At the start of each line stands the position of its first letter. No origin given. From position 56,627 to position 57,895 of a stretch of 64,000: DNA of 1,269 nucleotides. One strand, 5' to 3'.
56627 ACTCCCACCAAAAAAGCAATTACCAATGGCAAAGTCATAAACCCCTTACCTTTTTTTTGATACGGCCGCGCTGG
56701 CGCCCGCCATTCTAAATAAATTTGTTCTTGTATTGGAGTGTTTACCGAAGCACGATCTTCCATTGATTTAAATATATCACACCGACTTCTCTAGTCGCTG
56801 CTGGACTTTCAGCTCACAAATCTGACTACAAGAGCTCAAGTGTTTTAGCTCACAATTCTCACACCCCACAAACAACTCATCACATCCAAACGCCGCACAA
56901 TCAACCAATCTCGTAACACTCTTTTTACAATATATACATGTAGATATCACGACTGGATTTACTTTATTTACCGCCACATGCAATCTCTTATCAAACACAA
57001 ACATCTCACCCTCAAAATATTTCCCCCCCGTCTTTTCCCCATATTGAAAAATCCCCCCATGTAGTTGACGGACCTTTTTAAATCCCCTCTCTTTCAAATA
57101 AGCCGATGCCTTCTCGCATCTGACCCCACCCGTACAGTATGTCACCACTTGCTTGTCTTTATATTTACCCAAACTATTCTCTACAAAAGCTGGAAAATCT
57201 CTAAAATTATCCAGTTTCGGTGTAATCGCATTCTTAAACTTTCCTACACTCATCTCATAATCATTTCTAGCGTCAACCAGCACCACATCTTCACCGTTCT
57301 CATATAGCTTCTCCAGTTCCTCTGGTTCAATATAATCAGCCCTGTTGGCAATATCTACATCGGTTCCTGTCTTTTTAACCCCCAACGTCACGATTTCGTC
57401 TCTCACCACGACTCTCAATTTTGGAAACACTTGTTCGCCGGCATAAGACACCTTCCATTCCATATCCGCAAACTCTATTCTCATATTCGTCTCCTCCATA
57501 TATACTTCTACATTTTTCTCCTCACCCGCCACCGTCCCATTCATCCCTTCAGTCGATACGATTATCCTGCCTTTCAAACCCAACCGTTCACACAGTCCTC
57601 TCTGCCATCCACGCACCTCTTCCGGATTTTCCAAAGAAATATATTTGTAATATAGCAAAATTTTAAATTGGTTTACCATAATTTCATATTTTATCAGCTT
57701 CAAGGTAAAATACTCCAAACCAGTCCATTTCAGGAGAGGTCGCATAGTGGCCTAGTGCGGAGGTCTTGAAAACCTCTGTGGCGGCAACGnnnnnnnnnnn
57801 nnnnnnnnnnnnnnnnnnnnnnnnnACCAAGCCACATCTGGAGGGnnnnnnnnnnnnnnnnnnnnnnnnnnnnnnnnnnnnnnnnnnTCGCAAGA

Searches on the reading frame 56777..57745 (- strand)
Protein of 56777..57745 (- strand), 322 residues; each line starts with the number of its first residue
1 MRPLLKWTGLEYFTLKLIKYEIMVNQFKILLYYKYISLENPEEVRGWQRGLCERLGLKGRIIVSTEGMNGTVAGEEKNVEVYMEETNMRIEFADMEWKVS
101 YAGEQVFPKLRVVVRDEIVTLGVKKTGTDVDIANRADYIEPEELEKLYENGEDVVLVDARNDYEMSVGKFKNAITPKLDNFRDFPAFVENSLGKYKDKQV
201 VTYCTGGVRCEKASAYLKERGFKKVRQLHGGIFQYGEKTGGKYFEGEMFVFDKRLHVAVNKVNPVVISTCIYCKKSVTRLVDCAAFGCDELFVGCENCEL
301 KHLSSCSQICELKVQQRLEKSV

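Call 14: search_protein_families(library=pfam, proteins=[window:56777-57745:-], max_evalue=0.001)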
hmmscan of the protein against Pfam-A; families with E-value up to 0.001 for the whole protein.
window:56777-57745:- (322 aa): 3 families
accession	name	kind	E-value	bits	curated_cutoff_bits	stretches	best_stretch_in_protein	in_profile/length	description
PF17773.7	UPF0176_N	-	5.8e-24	84.7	26.2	1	28-118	2-92/92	UPF0176 acylphosphatase like domain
PF12368.13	Rhodanese_C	-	8.4e-15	55.3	26.9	1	245-311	1-66/66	Rhodanase C-terminal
PF00581.25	Rhodanese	-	2.6e-12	47.5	22.2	1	141-236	2-100/102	Rhodanese-like domain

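Call 58: find_encoding_contigs(protein=window:56777-57745:-, flank=10000, max_places=3)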
Protein window:56777-57745:- (322 aa): 3 contigs read that carry it; 2 places shown.
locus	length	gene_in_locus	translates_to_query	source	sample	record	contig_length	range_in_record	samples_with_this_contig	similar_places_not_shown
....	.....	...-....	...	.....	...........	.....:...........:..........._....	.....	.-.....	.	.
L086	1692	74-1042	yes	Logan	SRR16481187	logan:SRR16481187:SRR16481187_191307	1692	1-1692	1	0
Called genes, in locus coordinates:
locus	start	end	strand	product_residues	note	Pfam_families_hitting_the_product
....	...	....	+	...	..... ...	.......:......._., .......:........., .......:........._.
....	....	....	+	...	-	-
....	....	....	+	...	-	-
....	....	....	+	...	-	-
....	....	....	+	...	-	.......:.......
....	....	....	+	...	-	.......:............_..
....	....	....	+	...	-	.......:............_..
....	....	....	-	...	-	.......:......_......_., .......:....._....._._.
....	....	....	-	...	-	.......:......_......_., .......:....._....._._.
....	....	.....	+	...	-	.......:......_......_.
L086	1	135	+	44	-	?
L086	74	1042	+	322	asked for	PF17773:UPF0176_N, PF00581:Rhodanese, PF12368:Rhodanese_C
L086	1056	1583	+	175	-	-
